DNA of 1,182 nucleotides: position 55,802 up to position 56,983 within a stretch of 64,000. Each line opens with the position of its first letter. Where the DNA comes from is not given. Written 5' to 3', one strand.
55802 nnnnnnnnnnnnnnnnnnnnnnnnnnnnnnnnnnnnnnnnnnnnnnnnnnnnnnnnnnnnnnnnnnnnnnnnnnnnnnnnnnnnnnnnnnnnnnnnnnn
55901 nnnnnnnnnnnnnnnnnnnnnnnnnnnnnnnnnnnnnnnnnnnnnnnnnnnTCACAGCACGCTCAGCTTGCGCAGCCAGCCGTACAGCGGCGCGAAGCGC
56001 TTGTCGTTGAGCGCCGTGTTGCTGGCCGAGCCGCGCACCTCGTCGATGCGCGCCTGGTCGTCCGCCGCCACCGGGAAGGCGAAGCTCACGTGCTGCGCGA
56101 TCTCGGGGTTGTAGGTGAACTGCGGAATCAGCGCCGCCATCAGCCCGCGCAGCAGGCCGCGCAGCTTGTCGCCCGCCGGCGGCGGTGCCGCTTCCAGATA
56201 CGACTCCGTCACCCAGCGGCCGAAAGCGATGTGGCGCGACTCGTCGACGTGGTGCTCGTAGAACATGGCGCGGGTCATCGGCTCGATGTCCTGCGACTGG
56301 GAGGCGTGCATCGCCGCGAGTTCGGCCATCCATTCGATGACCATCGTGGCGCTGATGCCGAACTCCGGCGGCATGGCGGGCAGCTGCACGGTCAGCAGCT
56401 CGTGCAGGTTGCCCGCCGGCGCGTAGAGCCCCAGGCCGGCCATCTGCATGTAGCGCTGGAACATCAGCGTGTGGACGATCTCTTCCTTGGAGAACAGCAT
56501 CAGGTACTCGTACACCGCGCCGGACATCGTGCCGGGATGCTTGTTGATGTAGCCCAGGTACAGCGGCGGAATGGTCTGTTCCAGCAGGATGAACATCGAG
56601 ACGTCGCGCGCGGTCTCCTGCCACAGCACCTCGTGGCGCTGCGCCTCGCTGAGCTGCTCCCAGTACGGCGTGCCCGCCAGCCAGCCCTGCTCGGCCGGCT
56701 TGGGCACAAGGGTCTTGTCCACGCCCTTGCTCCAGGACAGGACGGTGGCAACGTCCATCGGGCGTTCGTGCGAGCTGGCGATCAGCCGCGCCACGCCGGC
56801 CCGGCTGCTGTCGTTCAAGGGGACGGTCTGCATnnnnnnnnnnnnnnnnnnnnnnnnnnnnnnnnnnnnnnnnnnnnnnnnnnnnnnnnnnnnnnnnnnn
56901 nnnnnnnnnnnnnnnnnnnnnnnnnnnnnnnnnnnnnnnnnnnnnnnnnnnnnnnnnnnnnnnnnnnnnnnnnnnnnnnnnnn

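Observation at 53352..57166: AurF-type enzyme flanked by ACP and ferredoxin but with no amine-supplying gene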

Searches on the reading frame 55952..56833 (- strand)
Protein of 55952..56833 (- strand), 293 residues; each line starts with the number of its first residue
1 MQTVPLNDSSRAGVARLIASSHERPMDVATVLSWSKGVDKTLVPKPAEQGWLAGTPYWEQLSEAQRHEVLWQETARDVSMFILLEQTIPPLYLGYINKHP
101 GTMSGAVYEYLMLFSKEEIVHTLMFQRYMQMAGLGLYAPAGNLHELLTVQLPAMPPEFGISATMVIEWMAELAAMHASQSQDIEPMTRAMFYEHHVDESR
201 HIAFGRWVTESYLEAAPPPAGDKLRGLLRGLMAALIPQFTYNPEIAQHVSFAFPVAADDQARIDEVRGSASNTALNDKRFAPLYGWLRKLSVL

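Call 6: search_protein_families(library=pfam, proteins=[window:55952-56833:-], max_evalue=0.01)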
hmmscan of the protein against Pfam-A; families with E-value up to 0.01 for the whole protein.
window:55952-56833:- (293 aa): 1 family
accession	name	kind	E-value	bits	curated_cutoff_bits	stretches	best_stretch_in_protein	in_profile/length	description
PF11583.14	AurF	-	4.6e-21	75.6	29.6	1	12-251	6-248/282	P-aminobenzoate N-oxygenase AurF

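Call 7: search_protein_families(library=ncbifam, proteins=[window:55952-56833:-], max_evalue=0.01)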
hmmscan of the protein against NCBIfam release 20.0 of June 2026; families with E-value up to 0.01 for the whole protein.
window:55952-56833:- (293 aa): 1 family
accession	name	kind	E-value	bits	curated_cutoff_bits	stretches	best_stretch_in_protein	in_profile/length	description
NF006200.0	PRK08326.1-3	equivalog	4.5e-05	22.8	194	0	194-215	209-230/321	R2-like ligand-binding oxidase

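Call 12: search_solved_structures(query=window:55952-56833:-, max_evalue=1, show_alignments=3)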
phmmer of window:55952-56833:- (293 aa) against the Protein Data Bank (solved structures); distinct sequences matched with E-value up to 1: 1.
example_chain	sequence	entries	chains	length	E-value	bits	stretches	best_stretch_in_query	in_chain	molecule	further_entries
2edb_A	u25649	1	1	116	0.59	12.8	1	5-64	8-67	Netrin receptor DCC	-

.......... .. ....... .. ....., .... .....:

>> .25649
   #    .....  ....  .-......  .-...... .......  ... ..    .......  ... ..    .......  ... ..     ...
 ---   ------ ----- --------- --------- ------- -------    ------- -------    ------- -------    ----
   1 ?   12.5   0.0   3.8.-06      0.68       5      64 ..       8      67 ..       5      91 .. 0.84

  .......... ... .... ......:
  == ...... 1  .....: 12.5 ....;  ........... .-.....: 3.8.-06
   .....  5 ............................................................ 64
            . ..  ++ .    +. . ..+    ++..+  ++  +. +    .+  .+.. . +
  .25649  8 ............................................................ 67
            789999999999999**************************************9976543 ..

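Call 16: find_homologous_proteins(query=window:55952-56833:-, max_evalue=0.001)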
Query window:55952-56833:- (293 aa): 148 proteins with E <= 0.001 among 1457 candidates; the best 120 are listed.
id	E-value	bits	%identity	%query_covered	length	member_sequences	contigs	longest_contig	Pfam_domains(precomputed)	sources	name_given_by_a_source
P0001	2.7e-194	662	100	100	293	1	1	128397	PF11583.15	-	-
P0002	3.5e-152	524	79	100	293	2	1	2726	PF11583.15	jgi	jgi:hypothetical protein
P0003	2.9e-137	475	70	100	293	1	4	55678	PF11583.15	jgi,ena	-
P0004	1.0e-136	473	70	100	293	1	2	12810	PF11583.15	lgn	-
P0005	4.2e-133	461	68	100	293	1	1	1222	PF11583.15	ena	-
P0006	3.1e-132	458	68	100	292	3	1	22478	PF11583.15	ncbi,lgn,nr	ncbi:MAG TPA: diiron oxygenase [Burkholderiaceae bacterium]|nr:diiron oxygenase [Burkholderiaceae ba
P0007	1.2e-131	456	76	91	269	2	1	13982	PF11583.15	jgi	-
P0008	3.7e-131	455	68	100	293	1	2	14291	PF11583.15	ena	-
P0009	2.1e-130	452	67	100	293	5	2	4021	PF11583.15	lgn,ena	-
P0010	2.6e-130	452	68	100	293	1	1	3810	PF11583.15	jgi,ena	-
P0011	2.3e-125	436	64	98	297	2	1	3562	PF11583.15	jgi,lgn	jgi:hypothetical protein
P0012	1.3e-122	427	62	99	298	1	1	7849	PF11583.15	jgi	jgi:hypothetical protein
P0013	1.5e-122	427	63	100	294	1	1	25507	PF11583.15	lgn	-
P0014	3.8e-122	425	64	98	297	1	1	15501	PF11583.15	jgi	jgi:hypothetical protein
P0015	4.0e-121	422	65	97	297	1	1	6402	PF11583.15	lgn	-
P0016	4.1e-121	422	62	100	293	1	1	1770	PF11583.15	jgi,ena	-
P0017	4.3e-121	422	64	99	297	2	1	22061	PF11583.15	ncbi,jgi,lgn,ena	-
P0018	6.0e-119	415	63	100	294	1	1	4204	PF11583.15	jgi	-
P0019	1.7e-118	413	61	99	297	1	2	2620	PF11583.15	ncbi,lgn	-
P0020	1.8e-118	413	62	100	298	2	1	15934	PF11583.15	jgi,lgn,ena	-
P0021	7.3e-118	411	62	99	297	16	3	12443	PF11583.15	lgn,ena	-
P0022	8.5e-118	411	59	99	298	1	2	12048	PF11583.15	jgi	jgi:hypothetical protein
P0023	9.7e-118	411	61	99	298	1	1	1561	PF11583.15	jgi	-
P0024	2.0e-117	410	63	99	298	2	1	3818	PF11583.15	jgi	-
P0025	2.2e-117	410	61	99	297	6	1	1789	PF11583.15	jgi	-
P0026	3.2e-117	409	62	100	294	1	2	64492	PF11583.15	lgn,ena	-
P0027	1.5e-116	407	62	100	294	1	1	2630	PF11583.15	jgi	jgi:hypothetical protein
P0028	7.5e-116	405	65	91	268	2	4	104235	PF11583.15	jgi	jgi:hypothetical protein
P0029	2.1e-115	403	60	100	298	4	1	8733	PF11583.15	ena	-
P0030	5.2e-115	402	58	99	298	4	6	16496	PF11583.15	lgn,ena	-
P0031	2.1e-114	400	61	98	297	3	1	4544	PF11583.15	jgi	jgi:hypothetical protein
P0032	2.9e-114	399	61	100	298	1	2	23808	PF11583.15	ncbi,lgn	-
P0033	8.4e-114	398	59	99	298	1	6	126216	PF11583.15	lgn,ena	-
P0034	7.8e-113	395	61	98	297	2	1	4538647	PF11583.15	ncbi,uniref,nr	ncbi:diiron oxygenase [Undibacterium cyanobacteriorum]|uniref:Diiron oxygenase n=1 Tax=Undibacterium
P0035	1.7e-112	394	59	100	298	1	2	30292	PF11583.15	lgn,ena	-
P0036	4.4e-112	392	60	99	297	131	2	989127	PF11583.15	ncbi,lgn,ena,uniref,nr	ncbi:hypothetical protein GPY61_10905 [Massilia sp. NEAU-DD11]|uniref:Diiron oxygenase n=1 Tax=Massi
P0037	1.1e-109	384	60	98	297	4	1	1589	PF11583.15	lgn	-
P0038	4.2e-107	376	57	98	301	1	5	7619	PF11583.15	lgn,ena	-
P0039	2.3e-104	367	57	99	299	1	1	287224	PF11583.15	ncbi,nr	ncbi:diiron oxygenase [Zoogloeaceae bacterium G21618-S1]|nr:diiron oxygenase [Zoogloeaceae bacterium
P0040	1.2e-103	365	63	84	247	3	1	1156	PF11583.15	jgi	jgi:hypothetical protein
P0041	1.3e-103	364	58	95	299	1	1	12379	PF11583.15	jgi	jgi:hypothetical protein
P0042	8.7e-102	358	56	95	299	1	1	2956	PF11583.15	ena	-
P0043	2.8e-100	354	54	99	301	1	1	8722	PF11583.15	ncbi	-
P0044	1.1e-99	352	53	99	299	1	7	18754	PF11583.15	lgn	-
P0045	3.4e-94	334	52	99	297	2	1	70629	PF11583.15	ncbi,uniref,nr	ncbi:diiron oxygenase [Pseudomonas sp. TH31]|uniref:diiron oxygenase n=1 Tax=Pseudomonas sp. TH31 Ta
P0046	4.7e-94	333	52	98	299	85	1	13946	PF11583.15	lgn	-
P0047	4.7e-94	333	52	99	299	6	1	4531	PF11583.15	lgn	-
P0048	8.5e-94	332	51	98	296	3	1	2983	PF11583.15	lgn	-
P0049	8.8e-94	332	51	98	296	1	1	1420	PF11583.15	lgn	-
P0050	9.5e-94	332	52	96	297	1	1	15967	PF11583.15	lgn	-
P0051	3.4e-93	330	50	99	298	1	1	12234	PF11583.15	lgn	-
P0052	6.6e-93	329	52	98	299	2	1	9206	PF11583.15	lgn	-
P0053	3.6e-92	327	49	99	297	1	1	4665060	PF11583.15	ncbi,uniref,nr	ncbi:diiron oxygenase [Alteromonas macleodii]|uniref:p-aminobenzoate N-oxygenase AurF n=1 Tax=Altero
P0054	6.3e-92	326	48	99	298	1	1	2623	PF11583.15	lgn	-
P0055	1.3e-91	325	49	98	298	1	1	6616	PF11583.15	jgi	-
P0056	2.8e-91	324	49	100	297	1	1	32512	PF11583.15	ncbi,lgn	-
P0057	3.7e-91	324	48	99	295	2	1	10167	PF11583.15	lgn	-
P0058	6.7e-91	323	51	100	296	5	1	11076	PF11583.15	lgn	-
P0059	7.3e-91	323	49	99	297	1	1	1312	PF11583.15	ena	-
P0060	3.3e-90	320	47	100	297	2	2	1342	PF11583.15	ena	-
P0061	5.4e-90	320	52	98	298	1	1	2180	PF11583.15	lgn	-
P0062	9.2e-90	319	51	94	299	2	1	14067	PF11583.15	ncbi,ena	-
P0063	1.1e-89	319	54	91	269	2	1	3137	PF11583.15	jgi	jgi:hypothetical protein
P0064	1.5e-89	318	49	98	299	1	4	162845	PF11583.15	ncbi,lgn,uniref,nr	ncbi:diiron oxygenase [Pseudomonas cremoricolorata]|uniref:diiron oxygenase n=1 Tax=Pseudomonas crem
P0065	2.1e-89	318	51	99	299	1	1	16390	PF11583.15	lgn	-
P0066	2.1e-88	315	48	99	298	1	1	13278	PF11583.15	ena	-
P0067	2.2e-88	314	50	99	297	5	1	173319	PF11583.15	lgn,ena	-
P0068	5.4e-88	313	49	98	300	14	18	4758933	PF11583.15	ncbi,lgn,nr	ncbi:p-aminobenzoate N-oxygenase AurF [Chromobacterium violaceum]|nr:diiron oxygenase [Chromobacteri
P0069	6.5e-88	313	49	99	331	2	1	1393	PF11583.15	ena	-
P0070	9.9e-88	312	51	99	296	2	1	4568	PF11583.15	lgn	-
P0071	1.1e-87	312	51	100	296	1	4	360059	PF11583.15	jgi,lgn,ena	-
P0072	1.8e-87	311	50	99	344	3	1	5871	PF11583.15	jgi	jgi:hypothetical protein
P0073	1.7e-86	308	49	99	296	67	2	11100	PF11583.15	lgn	-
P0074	5.9e-86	307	48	97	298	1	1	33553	PF11583.15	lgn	-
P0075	7.2e-86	306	49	99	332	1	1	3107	PF11583.15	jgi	jgi:hypothetical protein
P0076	1.5e-85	305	49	98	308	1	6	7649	PF11583.15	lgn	-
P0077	1.6e-85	305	48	99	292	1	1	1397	PF11583.15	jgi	jgi:P-aminobenzoate N-oxygenase AurF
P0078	2.2e-85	305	47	99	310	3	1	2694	PF11583.15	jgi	jgi:hypothetical protein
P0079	2.3e-85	305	46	100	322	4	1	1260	PF11583.15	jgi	jgi:hypothetical protein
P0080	2.5e-85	304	50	98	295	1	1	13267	PF11583.15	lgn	-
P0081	3.8e-85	304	48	98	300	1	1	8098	PF11583.15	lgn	-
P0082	5.2e-85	303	47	100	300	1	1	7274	PF11583.15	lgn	-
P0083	6.1e-85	303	49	99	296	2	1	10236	PF11583.15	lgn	-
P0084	6.3e-85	303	48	99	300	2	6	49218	PF11583.15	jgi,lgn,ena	jgi:hypothetical protein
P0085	8.1e-85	303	48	98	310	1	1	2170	PF11583.15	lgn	-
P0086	9.1e-85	303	48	99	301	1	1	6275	PF11583.15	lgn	-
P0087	1.0e-84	302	50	96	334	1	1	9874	PF11583.15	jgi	jgi:hypothetical protein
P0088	2.3e-84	301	48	99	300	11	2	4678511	PF11583.15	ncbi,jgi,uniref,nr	ncbi:diiron oxygenase [Nitrogeniibacter aestuarii]|uniref:diiron oxygenase n=1 Tax=Nitrogeniibacter 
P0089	2.6e-84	301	49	99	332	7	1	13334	PF11583.15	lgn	-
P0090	2.7e-84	301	51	95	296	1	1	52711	PF11583.15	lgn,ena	-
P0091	3.3e-84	301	50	100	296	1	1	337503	PF11583.15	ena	-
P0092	3.9e-84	301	48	99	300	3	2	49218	PF11583.15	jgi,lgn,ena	-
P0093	5.1e-84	300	48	99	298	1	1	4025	PF11583.15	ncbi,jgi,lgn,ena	-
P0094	5.9e-84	300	47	99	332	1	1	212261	PF11583.15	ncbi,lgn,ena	-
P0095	6.3e-84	300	48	99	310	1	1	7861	PF11583.15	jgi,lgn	jgi:hypothetical protein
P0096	7.1e-84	300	49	99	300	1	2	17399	PF11583.15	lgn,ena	-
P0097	1.6e-83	299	48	99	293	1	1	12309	PF11583.15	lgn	-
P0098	3.1e-83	298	47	97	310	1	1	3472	PF11583.15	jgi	jgi:hypothetical protein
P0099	3.5e-83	297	46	99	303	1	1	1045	PF11583.15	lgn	-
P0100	4.4e-83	297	49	99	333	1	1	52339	PF11583.15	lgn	-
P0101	6.3e-83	297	47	95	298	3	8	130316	PF11583.15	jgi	jgi:hypothetical protein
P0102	1.2e-82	296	47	97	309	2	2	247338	PF11583.15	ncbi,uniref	ncbi:diiron oxygenase [Paraburkholderia agricolaris]|uniref:Diiron oxygenase n=1 Tax=Paraburkholderi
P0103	1.6e-82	295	45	98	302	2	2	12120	PF11583.15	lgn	-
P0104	5.9e-82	293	46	99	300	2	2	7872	PF11583.15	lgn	-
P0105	6.8e-82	293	49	96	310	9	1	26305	PF11583.15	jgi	jgi:hypothetical protein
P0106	2.0e-81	292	47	99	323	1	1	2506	PF11583.15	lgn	-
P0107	5.1e-81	290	46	97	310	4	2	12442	PF11583.15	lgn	-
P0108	6.5e-81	290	51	92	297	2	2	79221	PF11583.15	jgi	jgi:hypothetical protein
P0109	2.6e-80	288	45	99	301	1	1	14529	PF11583.15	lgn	-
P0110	2.7e-80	288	48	95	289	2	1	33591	PF11583.15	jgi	jgi:hypothetical protein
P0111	5.0e-80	287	43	99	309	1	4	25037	PF11583.15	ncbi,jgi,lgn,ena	jgi:hypothetical protein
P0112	7.0e-80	287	45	98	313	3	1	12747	PF11583.15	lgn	-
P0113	1.9e-79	285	49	91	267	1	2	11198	PF11583.15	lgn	-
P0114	2.1e-79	285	48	95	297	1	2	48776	PF11583.15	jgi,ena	jgi:hypothetical protein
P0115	2.5e-79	285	47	99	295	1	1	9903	PF11583.15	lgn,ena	-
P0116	8.4e-79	283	47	99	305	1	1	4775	PF11583.15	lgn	-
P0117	1.3e-78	282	48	99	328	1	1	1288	PF11583.15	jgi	jgi:P-aminobenzoate N-oxygenase AurF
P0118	2.1e-78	282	45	98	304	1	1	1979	PF11583.15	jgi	jgi:hypothetical protein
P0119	4.5e-78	281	46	96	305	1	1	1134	PF11583.15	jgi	-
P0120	1.1e-77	279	46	96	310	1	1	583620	PF11583.15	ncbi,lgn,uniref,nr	ncbi:diiron oxygenase [Burkholderia stabilis]|uniref:diiron oxygenase n=1 Tax=Burkholderia stabilis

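Call 18: find_related_loci(query=A1, collection=genome_contigs, flank=10000)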
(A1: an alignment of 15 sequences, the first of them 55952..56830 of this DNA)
Query A1 (292 aa) in genome_contigs; peptide patterns used: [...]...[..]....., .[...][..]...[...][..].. (x = any residue, [..] = any of these).
400 stretches matched a pattern; 83 encode a relative of the query (tblastn E <= 1e-3); the best 80 are kept; 77 distinct loci.
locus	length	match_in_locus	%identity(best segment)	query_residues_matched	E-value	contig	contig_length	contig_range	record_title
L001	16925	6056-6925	68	2-292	3e-137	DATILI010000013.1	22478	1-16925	MAG TPA_asm: Burkholderiaceae bacterium isolate SMAG_U15740 k141_75140, whole genome shotgun sequence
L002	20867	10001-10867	61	3-291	2e-118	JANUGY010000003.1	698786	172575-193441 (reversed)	Massilia kyonggiensis strain JCM 19189 3, whole genome shotgun sequence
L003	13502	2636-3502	61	3-291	6e-118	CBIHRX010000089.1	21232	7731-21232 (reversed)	MAG TPA_asm: uncultured Massilia sp. isolate SRR18156188_concoct_36 genome assembly, contig: ERZ27336841.656, whole geno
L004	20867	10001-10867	60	3-291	8e-118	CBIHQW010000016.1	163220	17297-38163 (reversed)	MAG TPA_asm: Massilia kyonggiensis isolate SRR18156211_binner123_Refined_52 genome assembly, contig: ERZ27336871.104, wh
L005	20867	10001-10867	60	3-291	3e-117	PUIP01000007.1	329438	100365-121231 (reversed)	Massilia phosphatilytica strain 12-OD1 Scaffold7_1, whole genome shotgun sequence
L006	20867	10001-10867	59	3-291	1e-116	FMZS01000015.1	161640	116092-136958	Massilia sp. PDC64 genome assembly, contig: Ga0115468_115, whole genome shotgun sequence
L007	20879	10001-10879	57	2-292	5e-110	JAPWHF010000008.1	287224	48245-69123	Zoogloeaceae bacterium G21618-S1 NODE_8_length_287224_cov_41.146, whole genome shotgun sequence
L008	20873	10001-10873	51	1-291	5e-104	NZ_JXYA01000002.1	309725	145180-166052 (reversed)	Pseudoalteromonas rubra strain S2471 contig0002, whole genome shotgun sequence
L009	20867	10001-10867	52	3-291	3e-101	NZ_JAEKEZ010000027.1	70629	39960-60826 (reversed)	Pseudomonas sp. TH31 contig_39, whole genome shotgun sequence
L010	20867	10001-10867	60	3-291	2e-116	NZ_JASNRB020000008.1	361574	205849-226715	Massilia sp. YIM B02787 NODE_8_length_361574_cov_100.324144, whole genome shotgun sequence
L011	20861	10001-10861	52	5-291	7e-101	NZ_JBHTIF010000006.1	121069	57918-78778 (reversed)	Lysobacter brunescens strain CCUG 55585 GCM70027549_23, whole genome shotgun sequence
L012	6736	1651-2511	52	5-291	1e-100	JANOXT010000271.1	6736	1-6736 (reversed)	MAG: Lysobacterales bacterium isolate VAR_35_metabat_170 VAR_35_k141_3554001, whole genome shotgun sequence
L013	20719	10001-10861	53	5-291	3e-100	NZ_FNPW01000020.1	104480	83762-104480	Pseudomonas sp. NFIX28, whole genome shotgun sequence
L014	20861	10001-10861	53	5-291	5e-100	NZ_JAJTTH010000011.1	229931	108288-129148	Pseudomonas sp. Au-Pse12 contig_11_len_229931, whole genome shotgun sequence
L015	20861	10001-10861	53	5-291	3e-99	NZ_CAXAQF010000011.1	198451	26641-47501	Pseudomonas sp. RA_35y_Pfl2_P32 isolate PseudoSSchier:P32 RA_35y_Pfl2_P32_NODE_11_length_198451_cov_7.220538, whole geno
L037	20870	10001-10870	46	5-292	6e-84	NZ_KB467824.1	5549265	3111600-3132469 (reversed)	Janthinobacterium sp. CG3 JANGC3DRAFT_scaffold1.1, whole genome shotgun sequence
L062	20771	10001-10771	28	44-292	6e-26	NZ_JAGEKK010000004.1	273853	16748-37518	Chryseobacterium sp. NFX27 NFX27_4, whole genome shotgun sequence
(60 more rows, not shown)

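Call 24: find_encoding_contigs(protein=P0068, flank=10000, max_places=2)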
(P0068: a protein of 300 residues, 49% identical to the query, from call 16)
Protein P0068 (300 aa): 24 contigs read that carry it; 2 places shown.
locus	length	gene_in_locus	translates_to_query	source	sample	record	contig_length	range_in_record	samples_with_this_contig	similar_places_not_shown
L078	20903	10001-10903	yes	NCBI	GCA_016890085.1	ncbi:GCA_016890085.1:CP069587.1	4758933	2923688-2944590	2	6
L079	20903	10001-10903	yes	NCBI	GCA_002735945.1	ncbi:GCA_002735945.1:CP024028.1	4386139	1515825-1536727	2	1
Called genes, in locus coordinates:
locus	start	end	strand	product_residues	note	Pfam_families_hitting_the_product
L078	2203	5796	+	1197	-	PF18327:PRODH, PF14850:Pro_dh-DNA_bdg, PF01619:Pro_dh, PF00171:Aldedh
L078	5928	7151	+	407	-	PF13407:Peripla_BP_4, PF13458:Peripla_BP_6, PF01094:ANF_receptor, PF13433:Peripla_BP_5 (weak)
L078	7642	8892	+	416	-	PF00109:ketoacyl-synt, PF00108:Thiolase_N (faint), PF02801:Ketoacyl-synt_C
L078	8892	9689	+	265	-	PF01575:MaoC_dehydratas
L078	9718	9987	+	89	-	PF00550:PP-binding (weak)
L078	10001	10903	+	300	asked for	PF11583:AurF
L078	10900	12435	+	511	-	PF01266:DAO (faint), PF01593:Amino_oxidase, PF13450:NAD_binding_8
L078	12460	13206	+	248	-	PF00106:adh_short, PF08659:KR, PF13561:adh_short_C2, PF23441:SDR (weak)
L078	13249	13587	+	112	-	PF12797:Fer4_2 (faint), PF12837:Fer4_6 (faint), PF13237:Fer4_10, PF25160:LdpA_Fe-S-bd (weak), PF12838:Fer4_7 (weak), PF13187:Fer4_9 (weak), PF00037:Fer4, PF11953:DUF3470, +5 more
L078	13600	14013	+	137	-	PF13160:DUF3995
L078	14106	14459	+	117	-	PF06945:DUF1289, PF14375:Cys_rich_CWC (weak)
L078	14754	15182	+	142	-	-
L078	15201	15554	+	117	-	PF13788:DUF4180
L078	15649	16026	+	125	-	-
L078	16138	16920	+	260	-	PF00378:ECH_1, PF16113:ECH_2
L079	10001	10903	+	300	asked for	PF11583:AurF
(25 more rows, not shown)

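Call 25: find_encoding_contigs(protein=P0064, flank=10000, max_places=1)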
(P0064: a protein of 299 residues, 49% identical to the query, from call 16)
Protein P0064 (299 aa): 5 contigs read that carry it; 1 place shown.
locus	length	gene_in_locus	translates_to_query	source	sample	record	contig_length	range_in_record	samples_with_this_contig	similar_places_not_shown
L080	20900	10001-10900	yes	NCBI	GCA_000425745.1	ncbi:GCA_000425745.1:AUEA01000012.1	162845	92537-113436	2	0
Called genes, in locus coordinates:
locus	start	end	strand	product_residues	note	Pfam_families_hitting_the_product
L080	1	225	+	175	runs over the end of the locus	PF00702:Hydrolase, PF08645:PNK3P, PF13419:HAD_2 (faint), PF13242:Hydrolase_like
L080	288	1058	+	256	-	PF01553:Acyltransferase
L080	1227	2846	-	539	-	PF00083:Sugar_tr, PF07690:MFS_1, PF00083:Sugar_tr (weak)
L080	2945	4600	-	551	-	PF00732:GMC_oxred_N, PF05834:Lycopene_cycl (faint), PF13450:NAD_binding_8 (faint), PF05199:GMC_oxred_C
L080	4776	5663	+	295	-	PF00126:HTH_1, PF03466:LysR_substrate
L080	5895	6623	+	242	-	PF03472:Autoind_bind, PF00196:GerE, PF08281:Sigma70_r4_2 (weak)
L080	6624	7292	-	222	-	PF00765:Autoind_synth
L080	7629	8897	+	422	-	PF00109:ketoacyl-synt, PF02801:Ketoacyl-synt_C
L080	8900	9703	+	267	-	PF01575:MaoC_dehydratas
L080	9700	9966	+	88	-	PF00550:PP-binding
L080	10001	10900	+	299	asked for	PF11583:AurF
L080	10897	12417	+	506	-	PF01946:Thi4 (faint), PF12831:FAD_oxidored (faint), PF13450:NAD_binding_8, PF01593:Amino_oxidase, PF01266:DAO (weak)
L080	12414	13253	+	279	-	PF12146:Hydrolase_4, PF00561:Abhydrolase_1, PF12697:Abhydrolase_6 (weak)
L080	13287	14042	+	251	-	PF23441:SDR (faint), PF00106:adh_short, PF01370:Epimerase (weak), PF08659:KR, PF13561:adh_short_C2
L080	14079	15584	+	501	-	PF00890:FAD_binding_2 (faint), PF01266:DAO (faint), PF12831:FAD_oxidored (faint), PF13450:NAD_binding_8, PF01593:Amino_oxidase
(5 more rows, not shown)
